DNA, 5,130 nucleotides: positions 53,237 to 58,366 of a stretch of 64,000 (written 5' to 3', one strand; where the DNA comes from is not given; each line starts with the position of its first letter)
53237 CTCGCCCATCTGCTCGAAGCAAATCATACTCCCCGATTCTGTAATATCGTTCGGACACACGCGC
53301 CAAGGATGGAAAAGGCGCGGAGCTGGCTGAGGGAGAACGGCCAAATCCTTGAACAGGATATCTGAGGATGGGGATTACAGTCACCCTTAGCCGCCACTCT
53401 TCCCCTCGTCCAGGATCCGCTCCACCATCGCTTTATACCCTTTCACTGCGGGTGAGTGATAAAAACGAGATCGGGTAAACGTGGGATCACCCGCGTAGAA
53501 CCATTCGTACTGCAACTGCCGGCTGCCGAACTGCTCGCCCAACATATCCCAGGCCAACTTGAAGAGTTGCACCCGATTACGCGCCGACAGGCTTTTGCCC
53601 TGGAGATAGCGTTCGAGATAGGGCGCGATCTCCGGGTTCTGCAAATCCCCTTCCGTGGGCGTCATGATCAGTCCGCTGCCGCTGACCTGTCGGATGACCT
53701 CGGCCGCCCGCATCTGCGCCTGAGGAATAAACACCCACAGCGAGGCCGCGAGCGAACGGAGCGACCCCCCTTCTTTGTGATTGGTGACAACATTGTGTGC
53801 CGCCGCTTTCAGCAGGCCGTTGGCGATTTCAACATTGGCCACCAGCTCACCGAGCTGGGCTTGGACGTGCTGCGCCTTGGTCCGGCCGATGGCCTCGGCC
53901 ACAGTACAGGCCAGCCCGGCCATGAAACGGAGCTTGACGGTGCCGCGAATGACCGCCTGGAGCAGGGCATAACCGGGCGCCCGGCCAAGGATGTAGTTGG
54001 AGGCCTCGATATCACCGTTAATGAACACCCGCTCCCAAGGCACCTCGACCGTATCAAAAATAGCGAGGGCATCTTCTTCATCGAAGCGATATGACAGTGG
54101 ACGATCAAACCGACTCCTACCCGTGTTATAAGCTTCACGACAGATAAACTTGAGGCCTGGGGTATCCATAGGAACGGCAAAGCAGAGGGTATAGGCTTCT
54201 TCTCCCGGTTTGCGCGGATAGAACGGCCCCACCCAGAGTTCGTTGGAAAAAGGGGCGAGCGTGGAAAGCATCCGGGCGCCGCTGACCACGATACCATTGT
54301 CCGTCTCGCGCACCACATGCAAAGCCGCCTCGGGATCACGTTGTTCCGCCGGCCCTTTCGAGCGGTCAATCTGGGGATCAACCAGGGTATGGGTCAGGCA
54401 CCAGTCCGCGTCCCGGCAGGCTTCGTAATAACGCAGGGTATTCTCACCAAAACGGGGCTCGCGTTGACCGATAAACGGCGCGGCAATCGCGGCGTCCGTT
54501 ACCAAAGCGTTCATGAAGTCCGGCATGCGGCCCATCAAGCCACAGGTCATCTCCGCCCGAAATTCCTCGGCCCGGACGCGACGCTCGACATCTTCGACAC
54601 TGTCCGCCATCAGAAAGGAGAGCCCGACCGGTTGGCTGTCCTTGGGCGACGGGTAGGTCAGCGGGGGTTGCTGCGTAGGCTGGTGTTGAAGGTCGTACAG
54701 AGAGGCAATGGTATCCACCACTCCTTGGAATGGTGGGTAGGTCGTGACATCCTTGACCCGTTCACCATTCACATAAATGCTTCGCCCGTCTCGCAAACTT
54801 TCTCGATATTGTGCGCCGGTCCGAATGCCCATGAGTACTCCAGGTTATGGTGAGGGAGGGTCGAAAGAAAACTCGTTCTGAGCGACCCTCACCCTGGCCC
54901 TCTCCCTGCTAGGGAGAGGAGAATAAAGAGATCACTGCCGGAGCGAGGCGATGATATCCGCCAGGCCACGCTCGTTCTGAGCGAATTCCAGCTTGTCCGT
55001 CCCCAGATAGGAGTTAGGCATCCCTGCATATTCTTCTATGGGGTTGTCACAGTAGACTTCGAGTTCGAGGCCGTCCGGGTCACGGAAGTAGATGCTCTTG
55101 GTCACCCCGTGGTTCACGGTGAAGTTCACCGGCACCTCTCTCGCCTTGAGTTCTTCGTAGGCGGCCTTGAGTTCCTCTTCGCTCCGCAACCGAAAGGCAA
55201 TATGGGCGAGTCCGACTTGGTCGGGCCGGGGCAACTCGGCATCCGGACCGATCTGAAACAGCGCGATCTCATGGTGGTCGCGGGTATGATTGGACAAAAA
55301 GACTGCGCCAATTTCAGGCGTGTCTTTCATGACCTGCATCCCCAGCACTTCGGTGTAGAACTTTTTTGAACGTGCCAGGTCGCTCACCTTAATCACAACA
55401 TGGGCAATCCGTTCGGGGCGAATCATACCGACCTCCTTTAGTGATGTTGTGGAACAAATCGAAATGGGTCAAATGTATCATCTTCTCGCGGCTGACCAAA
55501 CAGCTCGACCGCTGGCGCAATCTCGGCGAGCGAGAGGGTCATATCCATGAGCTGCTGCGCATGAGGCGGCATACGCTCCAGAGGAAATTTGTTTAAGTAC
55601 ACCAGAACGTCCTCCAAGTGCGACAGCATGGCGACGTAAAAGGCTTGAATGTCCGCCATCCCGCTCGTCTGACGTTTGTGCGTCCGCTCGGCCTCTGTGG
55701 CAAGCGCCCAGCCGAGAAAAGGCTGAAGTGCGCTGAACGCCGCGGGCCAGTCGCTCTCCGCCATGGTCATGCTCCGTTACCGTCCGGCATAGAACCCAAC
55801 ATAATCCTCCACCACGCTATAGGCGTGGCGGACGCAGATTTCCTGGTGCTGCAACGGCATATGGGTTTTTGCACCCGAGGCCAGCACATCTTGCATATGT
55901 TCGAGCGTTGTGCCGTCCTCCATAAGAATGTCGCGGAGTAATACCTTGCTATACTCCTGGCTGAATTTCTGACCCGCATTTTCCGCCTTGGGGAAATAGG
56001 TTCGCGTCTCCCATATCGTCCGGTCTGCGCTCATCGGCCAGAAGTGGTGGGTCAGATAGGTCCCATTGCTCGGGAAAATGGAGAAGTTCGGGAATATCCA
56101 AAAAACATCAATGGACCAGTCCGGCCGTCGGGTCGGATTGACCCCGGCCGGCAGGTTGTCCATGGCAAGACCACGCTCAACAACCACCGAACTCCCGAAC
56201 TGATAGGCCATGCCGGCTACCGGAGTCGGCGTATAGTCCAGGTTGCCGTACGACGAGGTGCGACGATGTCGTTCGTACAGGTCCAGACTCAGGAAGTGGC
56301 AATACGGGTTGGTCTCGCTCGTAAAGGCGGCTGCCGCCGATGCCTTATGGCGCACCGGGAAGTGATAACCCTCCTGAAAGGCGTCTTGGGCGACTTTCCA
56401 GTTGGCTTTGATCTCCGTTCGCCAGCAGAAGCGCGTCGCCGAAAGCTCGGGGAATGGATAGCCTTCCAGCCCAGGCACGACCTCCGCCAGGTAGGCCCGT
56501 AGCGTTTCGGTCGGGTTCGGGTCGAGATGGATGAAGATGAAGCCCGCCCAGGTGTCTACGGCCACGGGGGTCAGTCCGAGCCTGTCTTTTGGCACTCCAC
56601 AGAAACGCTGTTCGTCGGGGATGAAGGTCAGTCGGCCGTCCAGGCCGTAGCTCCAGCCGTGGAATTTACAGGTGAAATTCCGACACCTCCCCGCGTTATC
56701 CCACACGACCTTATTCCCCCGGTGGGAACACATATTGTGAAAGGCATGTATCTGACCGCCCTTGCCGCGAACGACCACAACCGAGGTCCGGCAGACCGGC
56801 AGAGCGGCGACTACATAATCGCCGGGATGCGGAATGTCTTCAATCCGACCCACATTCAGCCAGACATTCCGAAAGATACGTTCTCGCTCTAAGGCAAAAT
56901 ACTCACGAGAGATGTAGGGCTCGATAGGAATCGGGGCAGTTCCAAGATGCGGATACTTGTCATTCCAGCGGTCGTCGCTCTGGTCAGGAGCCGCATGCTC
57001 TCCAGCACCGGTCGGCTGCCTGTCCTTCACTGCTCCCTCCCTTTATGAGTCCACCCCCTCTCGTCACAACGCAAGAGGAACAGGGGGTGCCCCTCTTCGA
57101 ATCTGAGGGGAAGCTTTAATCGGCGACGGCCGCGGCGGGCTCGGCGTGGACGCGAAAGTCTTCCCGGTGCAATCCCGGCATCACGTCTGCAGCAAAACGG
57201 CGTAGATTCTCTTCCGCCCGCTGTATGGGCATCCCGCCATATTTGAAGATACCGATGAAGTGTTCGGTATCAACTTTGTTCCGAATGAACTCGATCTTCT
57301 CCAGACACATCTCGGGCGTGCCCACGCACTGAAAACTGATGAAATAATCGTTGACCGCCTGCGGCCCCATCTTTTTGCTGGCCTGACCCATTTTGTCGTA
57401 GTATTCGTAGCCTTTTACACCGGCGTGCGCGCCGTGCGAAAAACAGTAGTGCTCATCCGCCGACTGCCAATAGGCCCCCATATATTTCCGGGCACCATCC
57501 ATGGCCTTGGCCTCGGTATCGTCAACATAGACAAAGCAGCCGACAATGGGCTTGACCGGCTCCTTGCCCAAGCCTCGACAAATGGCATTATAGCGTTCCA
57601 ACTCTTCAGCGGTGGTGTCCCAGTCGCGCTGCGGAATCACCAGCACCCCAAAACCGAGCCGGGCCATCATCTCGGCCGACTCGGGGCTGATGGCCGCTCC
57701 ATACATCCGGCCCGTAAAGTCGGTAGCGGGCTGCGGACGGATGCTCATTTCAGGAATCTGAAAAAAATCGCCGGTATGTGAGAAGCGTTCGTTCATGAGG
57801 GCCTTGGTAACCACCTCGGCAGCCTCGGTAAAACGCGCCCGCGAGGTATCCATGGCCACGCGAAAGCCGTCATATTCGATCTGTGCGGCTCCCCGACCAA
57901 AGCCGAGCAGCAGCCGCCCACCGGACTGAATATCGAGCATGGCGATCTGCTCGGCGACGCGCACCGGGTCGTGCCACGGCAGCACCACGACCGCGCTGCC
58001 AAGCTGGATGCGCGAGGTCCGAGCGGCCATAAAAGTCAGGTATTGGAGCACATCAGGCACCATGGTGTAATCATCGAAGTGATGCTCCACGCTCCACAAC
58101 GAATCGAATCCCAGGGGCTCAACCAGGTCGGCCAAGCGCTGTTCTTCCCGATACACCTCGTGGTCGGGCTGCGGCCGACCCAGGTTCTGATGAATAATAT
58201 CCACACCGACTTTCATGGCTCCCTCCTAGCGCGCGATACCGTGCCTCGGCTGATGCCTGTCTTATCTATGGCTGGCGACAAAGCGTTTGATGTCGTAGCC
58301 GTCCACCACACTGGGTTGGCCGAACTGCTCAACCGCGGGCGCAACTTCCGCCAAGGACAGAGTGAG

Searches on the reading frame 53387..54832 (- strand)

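Call 14: search_protein_families(library=pfam, proteins=[window:53387-54832:-], max_evalue=0.001)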
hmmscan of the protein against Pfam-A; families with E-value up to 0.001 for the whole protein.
window:53387-54832:- (481 aa): 2 families
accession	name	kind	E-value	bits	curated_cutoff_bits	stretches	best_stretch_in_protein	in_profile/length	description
PF11794.13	HpaB_N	-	2.4e-93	313.1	35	1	5-271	1-270/270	4-hydroxyphenylacetate 3-hydroxylase N terminal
PF03241.18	HpaB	-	1.3e-52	178.3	25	1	291-474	16-201/202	4-hydroxyphenylacetate 3-hydroxylase C terminal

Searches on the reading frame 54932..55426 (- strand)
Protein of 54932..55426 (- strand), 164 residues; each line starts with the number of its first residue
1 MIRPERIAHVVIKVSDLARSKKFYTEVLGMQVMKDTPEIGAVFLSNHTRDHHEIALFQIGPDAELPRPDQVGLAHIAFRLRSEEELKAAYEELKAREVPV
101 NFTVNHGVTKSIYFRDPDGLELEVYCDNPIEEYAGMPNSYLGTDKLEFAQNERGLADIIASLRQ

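Call 15: search_protein_families(library=pfam, proteins=[window:54932-55426:-], max_evalue=0.001)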
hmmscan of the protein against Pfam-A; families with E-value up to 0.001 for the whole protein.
window:54932-55426:- (164 aa): 4 families
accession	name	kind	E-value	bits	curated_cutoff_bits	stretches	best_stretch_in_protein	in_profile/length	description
PF00903.31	Glyoxalase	-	3.4e-22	79.5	20.6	1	6-124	1-121/121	Glyoxalase/Bleomycin resistance protein/Dioxygenase superfamily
PF22677.2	Ble-like_N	-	1.8e-07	31.3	24.5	1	6-34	1-29/41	Bleomycin resistance protein-like N-terminal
PF18029.7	Glyoxalase_6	-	1.7e-06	29.1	23.6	1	9-124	1-105/106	Glyoxalase-like domain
PF13669.12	Glyoxalase_4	-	4e-06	27.5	27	1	9-100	2-93/109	Glyoxalase/Bleomycin resistance protein/Dioxygenase superfamily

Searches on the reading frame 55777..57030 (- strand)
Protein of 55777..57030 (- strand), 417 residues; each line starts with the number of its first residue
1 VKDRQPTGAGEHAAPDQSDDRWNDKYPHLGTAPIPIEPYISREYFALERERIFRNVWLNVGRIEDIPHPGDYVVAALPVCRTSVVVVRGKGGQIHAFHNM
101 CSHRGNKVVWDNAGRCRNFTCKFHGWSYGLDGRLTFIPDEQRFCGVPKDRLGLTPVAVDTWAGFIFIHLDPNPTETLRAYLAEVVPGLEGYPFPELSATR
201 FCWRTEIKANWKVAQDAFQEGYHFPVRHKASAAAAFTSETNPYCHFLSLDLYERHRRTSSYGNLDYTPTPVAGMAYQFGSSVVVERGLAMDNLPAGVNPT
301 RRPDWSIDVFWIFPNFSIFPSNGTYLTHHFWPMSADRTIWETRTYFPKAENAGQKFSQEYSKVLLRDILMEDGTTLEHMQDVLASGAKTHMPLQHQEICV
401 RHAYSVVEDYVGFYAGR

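Call 15: search_protein_families(library=pfam, proteins=[window:55777-57030:-], max_evalue=0.001)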
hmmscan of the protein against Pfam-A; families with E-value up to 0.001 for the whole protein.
window:55777-57030:- (417 aa): 2 families
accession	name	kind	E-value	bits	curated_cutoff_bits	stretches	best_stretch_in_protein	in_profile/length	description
PF00848.25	Ring_hydroxyl_A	-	5.3e-30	105.3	24.9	1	203-411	10-206/208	Ring hydroxylating alpha subunit (catalytic domain)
PF00355.32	Rieske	-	2.7e-16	59.7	20.3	1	57-142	2-83/88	Rieske [2Fe-2S] domain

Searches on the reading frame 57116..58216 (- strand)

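Call 15: search_protein_families(library=pfam, proteins=[window:57116-58216:-], max_evalue=0.001)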
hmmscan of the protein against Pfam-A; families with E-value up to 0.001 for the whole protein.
window:57116-58216:- (366 aa): 1 family
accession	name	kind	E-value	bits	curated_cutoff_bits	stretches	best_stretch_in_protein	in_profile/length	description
PF00296.26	Bac_luciferase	-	6.9e-68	229.7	27.9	1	1-309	1-305/314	Luciferase-like monooxygenase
